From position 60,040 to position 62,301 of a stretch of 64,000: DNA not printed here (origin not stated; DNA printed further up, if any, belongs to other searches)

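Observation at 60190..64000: Uncharacterised redox module: polyferredoxin-MvhD fusion, GTTCAA-regulated small gene, TorD-like chaperone and a Tat-signal protein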

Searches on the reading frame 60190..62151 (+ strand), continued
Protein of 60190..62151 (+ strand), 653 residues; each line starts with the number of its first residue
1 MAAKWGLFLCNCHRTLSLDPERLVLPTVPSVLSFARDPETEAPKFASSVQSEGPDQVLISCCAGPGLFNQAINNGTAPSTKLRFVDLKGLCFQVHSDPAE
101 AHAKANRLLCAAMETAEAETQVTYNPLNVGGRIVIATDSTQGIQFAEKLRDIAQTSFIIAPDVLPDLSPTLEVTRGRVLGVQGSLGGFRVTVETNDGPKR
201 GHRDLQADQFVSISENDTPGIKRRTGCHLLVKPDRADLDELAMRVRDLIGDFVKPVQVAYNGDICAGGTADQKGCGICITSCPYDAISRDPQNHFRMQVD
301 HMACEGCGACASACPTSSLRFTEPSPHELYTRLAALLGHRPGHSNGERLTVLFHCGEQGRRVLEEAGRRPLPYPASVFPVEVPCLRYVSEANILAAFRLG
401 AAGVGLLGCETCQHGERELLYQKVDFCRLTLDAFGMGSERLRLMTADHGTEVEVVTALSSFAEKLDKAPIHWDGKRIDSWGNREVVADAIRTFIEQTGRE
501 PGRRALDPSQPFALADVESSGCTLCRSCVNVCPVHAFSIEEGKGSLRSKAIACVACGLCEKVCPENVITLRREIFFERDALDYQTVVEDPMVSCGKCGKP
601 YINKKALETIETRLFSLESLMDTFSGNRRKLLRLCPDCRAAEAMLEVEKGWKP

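Call 92: search_protein_families(library=ncbifam, proteins=[P0243, P0255, P0276, P0253, P0268, P0238, P0307], max_evalue=1e-10)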
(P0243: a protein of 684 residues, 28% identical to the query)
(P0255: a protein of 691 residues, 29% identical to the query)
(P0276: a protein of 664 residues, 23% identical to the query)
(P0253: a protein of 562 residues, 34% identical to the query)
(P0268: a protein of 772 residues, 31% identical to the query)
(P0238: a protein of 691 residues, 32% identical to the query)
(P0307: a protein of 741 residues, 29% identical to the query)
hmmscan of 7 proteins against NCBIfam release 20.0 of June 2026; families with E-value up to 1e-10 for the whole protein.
P0243 (684 aa): 22 families
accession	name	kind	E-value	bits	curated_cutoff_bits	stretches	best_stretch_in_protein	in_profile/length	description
NF009053.0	PRK12387.1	subfamily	8.3e-20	71.3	204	1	529-652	36-163/180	formate hydrogenlyase complex iron-sulfur subunit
NF045874.1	Vhu_polyferre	exception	1.2e-16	60.4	600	0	527-665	192-314/381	F420-non-reducing hydrogenase associated-polyferredoxin VhuB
TIGR02700.1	flavo_MJ0208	hypoth_equivalog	3.2e-16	59.3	251.35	0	527-580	144-195/234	dihydromethanopterin reductase (acceptor)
NF040770.1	hetero_SS_HdrA2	exception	1.3e-15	56.6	1100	0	293-374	579-656/777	CoB-CoM heterodisulfide reductase HdrA2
NF041891.1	hdrA_Methbact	equivalog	1.5e-15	56.5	1300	0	280-423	568-701/762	ferredoxin:CoB-CoM heterodisulfide reductase subunit HdrA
NF006076.0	PRK08222.1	equivalog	1.9e-14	53.9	270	1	524-652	31-165/181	hydrogenase 4 subunit H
NF041778.1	hetero_SS_HdrA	equivalog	1.3e-13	49.7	1400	0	285-424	581-713/771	ferredoxin:CoB-CoM heterodisulfide reductase subunit HdrA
NF058577.1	FdxA_fam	equivalog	1.5e-13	50.7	65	0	295-336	11-52/52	4Fe-4S ferredoxin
NF040684.1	PorD_Arch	equivalog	2.1e-13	50.2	120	0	294-338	35-80/85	pyruvate synthase subunit PorD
NF038196.1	ferrodoxin_EFR1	subfamily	2.2e-13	50.8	75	0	293-341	186-233/242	EFR1 family ferrodoxin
TIGR02179.1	PorD_KorD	subfamily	2.7e-13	49.8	60.05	0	294-338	28-73/78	2-oxoacid:acceptor oxidoreductase, delta subunit, pyruvate/2-ketoisovalerate family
TIGR02951.1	DMSO_dmsB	equivalog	4.4e-13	49.6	214.1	0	297-341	70-116/161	DMSO/selenate family reductase complex B subunit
NF045790.1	OxalOxreddelta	equivalog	9e-13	48.1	230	0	293-338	262-307/316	oxalate oxidoreductase subunit delta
NF040864.1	HgcB_ferredoxin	equivalog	1.3e-12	47.4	99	0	527-584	10-66/93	mercury methylation ferredoxin HgcB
TIGR04105.1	FeFe_hydrog_B1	subfamily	1.9e-12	46.6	450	0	297-340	119-162/462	monomeric [FeFe] hydrogenase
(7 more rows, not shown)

P0255 (691 aa): 19 families
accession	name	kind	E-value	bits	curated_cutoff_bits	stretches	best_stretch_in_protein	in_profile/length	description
TIGR02700.1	flavo_MJ0208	hypoth_equivalog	6.5e-16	58.3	251.35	0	281-329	147-195/234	dihydromethanopterin reductase (acceptor)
NF040770.1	hetero_SS_HdrA2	exception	3e-15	55.4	1100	0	282-334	577-629/777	CoB-CoM heterodisulfide reductase HdrA2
NF009053.0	PRK12387.1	subfamily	1.7e-14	54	204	1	514-646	31-167/180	formate hydrogenlyase complex iron-sulfur subunit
NF006221.0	PRK08348.1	subfamily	5e-14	52.1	124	0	504-576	28-99/136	NADH-plastoquinone oxidoreductase subunit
NF042909.1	FMH_DH_FwdF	exception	1.1e-13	51.1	375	0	544-599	7-61/336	tungsten-dependent formylmethanofuran dehydrogenase subunit FwdF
NF058577.1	FdxA_fam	equivalog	1.2e-13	51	65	0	286-327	11-52/52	4Fe-4S ferredoxin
NF041891.1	hdrA_Methbact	equivalog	1.3e-12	46.8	1300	0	276-330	566-620/762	ferredoxin:CoB-CoM heterodisulfide reductase subunit HdrA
NF005504.0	PRK07118.1-3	equivalog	1.8e-12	47.2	437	0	284-340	221-278/293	Fe-S cluster domain-containing protein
TIGR01944.1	rnfB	subfamily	2.9e-12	46.5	68.7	0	518-574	110-165/190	RnfABCDGE type electron transport complex subunit B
NF041778.1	hetero_SS_HdrA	equivalog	3e-12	45.2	1400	0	274-338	579-643/771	ferredoxin:CoB-CoM heterodisulfide reductase subunit HdrA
TIGR00402.1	napF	equivalog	4.5e-12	46.1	102.2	0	517-605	31-120/149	ferredoxin-type protein NapF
NF045874.1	Vhu_polyferre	exception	4.8e-12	45.3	600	0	517-634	192-294/381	F420-non-reducing hydrogenase associated-polyferredoxin VhuB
TIGR04105.1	FeFe_hydrog_B1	subfamily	6.2e-12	44.9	450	0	520-574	110-164/462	monomeric [FeFe] hydrogenase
NF038196.1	ferrodoxin_EFR1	subfamily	9.1e-12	45.5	75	0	282-330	184-231/242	EFR1 family ferrodoxin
NF040864.1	HgcB_ferredoxin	equivalog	1.7e-11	43.8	99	0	280-329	12-62/93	mercury methylation ferredoxin HgcB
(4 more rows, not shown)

P0276 (664 aa): 24 families
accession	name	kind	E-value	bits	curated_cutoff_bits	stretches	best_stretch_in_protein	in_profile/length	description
NF041891.1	hdrA_Methbact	equivalog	5.4e-18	64.6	1300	1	280-421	571-707/762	ferredoxin:CoB-CoM heterodisulfide reductase subunit HdrA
TIGR01944.1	rnfB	subfamily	4.8e-17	62.1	68.7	0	512-583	105-175/190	RnfABCDGE type electron transport complex subunit B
TIGR02700.1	flavo_MJ0208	hypoth_equivalog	5.3e-16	58.6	251.35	0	280-328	147-195/234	dihydromethanopterin reductase (acceptor)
NF006221.0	PRK08348.1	subfamily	3e-15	56.1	124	1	502-579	27-103/136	NADH-plastoquinone oxidoreductase subunit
NF045874.1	Vhu_polyferre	exception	8.2e-15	54.4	600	0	280-329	195-245/381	F420-non-reducing hydrogenase associated-polyferredoxin VhuB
NF040770.1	hetero_SS_HdrA2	exception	3e-14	52.1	1100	1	280-346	576-642/777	CoB-CoM heterodisulfide reductase HdrA2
NF009053.0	PRK12387.1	subfamily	8.3e-14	51.7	204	1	513-643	31-165/180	formate hydrogenlyase complex iron-sulfur subunit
NF043039.1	HgcAB_like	equivalog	1.1e-13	51.5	285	0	503-568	287-349/350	HgcAB-like fusion protein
NF040864.1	HgcB_ferredoxin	equivalog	1.3e-13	50.6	99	0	279-329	12-63/93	mercury methylation ferredoxin HgcB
NF003475.0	PRK05113.1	equivalog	2.3e-13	50.4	203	0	512-575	105-167/190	electron transport complex subunit RsxB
NF038196.1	ferrodoxin_EFR1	subfamily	1.1e-12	48.5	75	0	272-330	175-232/242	EFR1 family ferrodoxin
TIGR02179.1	PorD_KorD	subfamily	1.7e-12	47.3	60.05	0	517-571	22-75/78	2-oxoacid:acceptor oxidoreductase, delta subunit, pyruvate/2-ketoisovalerate family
NF043069.1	T4HPD_activ_SAM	equivalog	2.2e-12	47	425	0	264-328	35-98/299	trans-4-hydroxy-L-proline dehydratase activase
NF058577.1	FdxA_fam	equivalog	8.9e-12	45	65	0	284-326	10-52/52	4Fe-4S ferredoxin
NF041778.1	hetero_SS_HdrA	equivalog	1.6e-11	42.8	1400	0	285-330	591-636/771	ferredoxin:CoB-CoM heterodisulfide reductase subunit HdrA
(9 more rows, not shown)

P0253 (562 aa): 21 families
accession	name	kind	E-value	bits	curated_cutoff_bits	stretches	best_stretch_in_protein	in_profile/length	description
NF040770.1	hetero_SS_HdrA2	exception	1.1e-21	76.7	1100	1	199-369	580-753/777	CoB-CoM heterodisulfide reductase HdrA2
NF041891.1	hdrA_Methbact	equivalog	1.3e-20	73.2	1300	1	192-331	568-708/762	ferredoxin:CoB-CoM heterodisulfide reductase subunit HdrA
NF009053.0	PRK12387.1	subfamily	4.8e-17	62.3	204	1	425-559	33-171/180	formate hydrogenlyase complex iron-sulfur subunit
NF040864.1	HgcB_ferredoxin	equivalog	1.2e-15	57.1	99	0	423-490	7-73/93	mercury methylation ferredoxin HgcB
NF058577.1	FdxA_fam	equivalog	3.8e-15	55.8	65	0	201-241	12-52/52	4Fe-4S ferredoxin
NF006076.0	PRK08222.1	equivalog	1.3e-14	54.4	270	1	423-555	31-169/181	hydrogenase 4 subunit H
NF045874.1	Vhu_polyferre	exception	1.6e-14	53.4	600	0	424-532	190-285/381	F420-non-reducing hydrogenase associated-polyferredoxin VhuB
TIGR02700.1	flavo_MJ0208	hypoth_equivalog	3.2e-14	52.8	251.35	0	426-479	144-195/234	dihydromethanopterin reductase (acceptor)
TIGR00402.1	napF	equivalog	5e-14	52.5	102.2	0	430-522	35-127/149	ferredoxin-type protein NapF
TIGR04105.1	FeFe_hydrog_B1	subfamily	2.6e-13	49.5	450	0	429-483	110-164/462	monomeric [FeFe] hydrogenase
NF042909.1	FMH_DH_FwdF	exception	3e-13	49.6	375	0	423-481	250-314/336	tungsten-dependent formylmethanofuran dehydrogenase subunit FwdF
TIGR01944.1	rnfB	subfamily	4.3e-13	49.2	68.7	0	425-486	108-168/190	RnfABCDGE type electron transport complex subunit B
NF006221.0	PRK08348.1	subfamily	1.1e-12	47.9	124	0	423-496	37-110/136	NADH-plastoquinone oxidoreductase subunit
NF041778.1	hetero_SS_HdrA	equivalog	2.1e-12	45.7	1400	0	200-262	591-653/771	ferredoxin:CoB-CoM heterodisulfide reductase subunit HdrA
TIGR02179.1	PorD_KorD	subfamily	6.5e-12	45.4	60.05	0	427-481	22-75/78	2-oxoacid:acceptor oxidoreductase, delta subunit, pyruvate/2-ketoisovalerate family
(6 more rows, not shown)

P0268 (772 aa): 10 families
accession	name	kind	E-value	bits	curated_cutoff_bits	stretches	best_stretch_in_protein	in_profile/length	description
NF041891.1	hdrA_Methbact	equivalog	7.5e-16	57.5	1300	0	396-522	575-701/762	ferredoxin:CoB-CoM heterodisulfide reductase subunit HdrA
NF040770.1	hetero_SS_HdrA2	exception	4.8e-14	51.4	1100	0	396-484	580-664/777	CoB-CoM heterodisulfide reductase HdrA2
NF009053.0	PRK12387.1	subfamily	1.2e-13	51.2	204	1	624-752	31-163/180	formate hydrogenlyase complex iron-sulfur subunit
TIGR02700.1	flavo_MJ0208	hypoth_equivalog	3.9e-13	49.2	251.35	0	627-679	144-194/234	dihydromethanopterin reductase (acceptor)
NF006221.0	PRK08348.1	subfamily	1.3e-12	47.6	124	0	615-681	29-94/136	NADH-plastoquinone oxidoreductase subunit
NF045874.1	Vhu_polyferre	exception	2.5e-12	46.2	600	0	626-749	191-299/381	F420-non-reducing hydrogenase associated-polyferredoxin VhuB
NF040864.1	HgcB_ferredoxin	equivalog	3e-12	46.2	99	0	625-684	8-66/93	mercury methylation ferredoxin HgcB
TIGR00402.1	napF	equivalog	3.2e-12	46.6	102.2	0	631-710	35-114/149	ferredoxin-type protein NapF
TIGR02179.1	PorD_KorD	subfamily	4.7e-12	45.8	60.05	0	629-682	23-75/78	2-oxoacid:acceptor oxidoreductase, delta subunit, pyruvate/2-ketoisovalerate family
TIGR04041.1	activase_YjjW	hypoth_equivalog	9.1e-11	41.7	250.2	0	631-687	41-95/276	YjjW family glycine radical enzyme activase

P0238 (691 aa): 15 families
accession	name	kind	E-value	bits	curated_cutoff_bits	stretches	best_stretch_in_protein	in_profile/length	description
NF040770.1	hetero_SS_HdrA2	exception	1.1e-34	119.7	1100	1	318-508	580-768/777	CoB-CoM heterodisulfide reductase HdrA2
NF041891.1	hdrA_Methbact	equivalog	1.2e-27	96.5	1300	1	318-508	575-758/762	ferredoxin:CoB-CoM heterodisulfide reductase subunit HdrA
NF041778.1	hetero_SS_HdrA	equivalog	1.8e-18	65.8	1400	0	320-453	589-713/771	ferredoxin:CoB-CoM heterodisulfide reductase subunit HdrA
TIGR01944.1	rnfB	subfamily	9.4e-18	64.4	68.7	0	551-614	101-163/190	RnfABCDGE type electron transport complex subunit B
TIGR02700.1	flavo_MJ0208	hypoth_equivalog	2.1e-17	63.2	251.35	0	558-612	143-195/234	dihydromethanopterin reductase (acceptor)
NF058577.1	FdxA_fam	equivalog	1.3e-15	57.3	65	0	320-359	12-51/52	4Fe-4S ferredoxin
NF038196.1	ferrodoxin_EFR1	subfamily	1.6e-15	57.8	75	0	319-366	188-234/242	EFR1 family ferrodoxin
TIGR04041.1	activase_YjjW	hypoth_equivalog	3.9e-15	56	250.2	0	319-366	45-93/276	YjjW family glycine radical enzyme activase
NF040864.1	HgcB_ferredoxin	equivalog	5.6e-13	48.6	99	0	318-365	17-65/93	mercury methylation ferredoxin HgcB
NF045874.1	Vhu_polyferre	exception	7.3e-13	48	600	0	547-677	180-297/381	F420-non-reducing hydrogenase associated-polyferredoxin VhuB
TIGR00402.1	napF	equivalog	2.6e-12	46.9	102.2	0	564-645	36-118/149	ferredoxin-type protein NapF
NF007013.0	PRK09477.1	equivalog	1.1e-11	44.4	234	0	554-614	214-277/286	quinol dehydrogenase ferredoxin subunit NapH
NF042909.1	FMH_DH_FwdF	exception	3.5e-11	42.8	375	0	558-615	252-315/336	tungsten-dependent formylmethanofuran dehydrogenase subunit FwdF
NF043039.1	HgcAB_like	equivalog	4.7e-11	42.9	285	0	318-361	303-349/350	HgcAB-like fusion protein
NF003475.0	PRK05113.1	equivalog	8.7e-11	42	203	0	556-614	106-163/190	electron transport complex subunit RsxB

P0307 (741 aa): 4 families
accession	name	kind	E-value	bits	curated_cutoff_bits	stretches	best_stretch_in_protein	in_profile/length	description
NF009053.0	PRK12387.1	subfamily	6e-13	48.9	204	1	599-724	34-163/180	formate hydrogenlyase complex iron-sulfur subunit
NF006221.0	PRK08348.1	subfamily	4.1e-12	45.9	124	0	581-659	24-100/136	NADH-plastoquinone oxidoreductase subunit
NF041891.1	hdrA_Methbact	equivalog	3e-11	42.3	1300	0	368-493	575-701/762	ferredoxin:CoB-CoM heterodisulfide reductase subunit HdrA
NF040770.1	hetero_SS_HdrA2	exception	3.5e-11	42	1100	0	599-673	573-643/777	CoB-CoM heterodisulfide reductase HdrA2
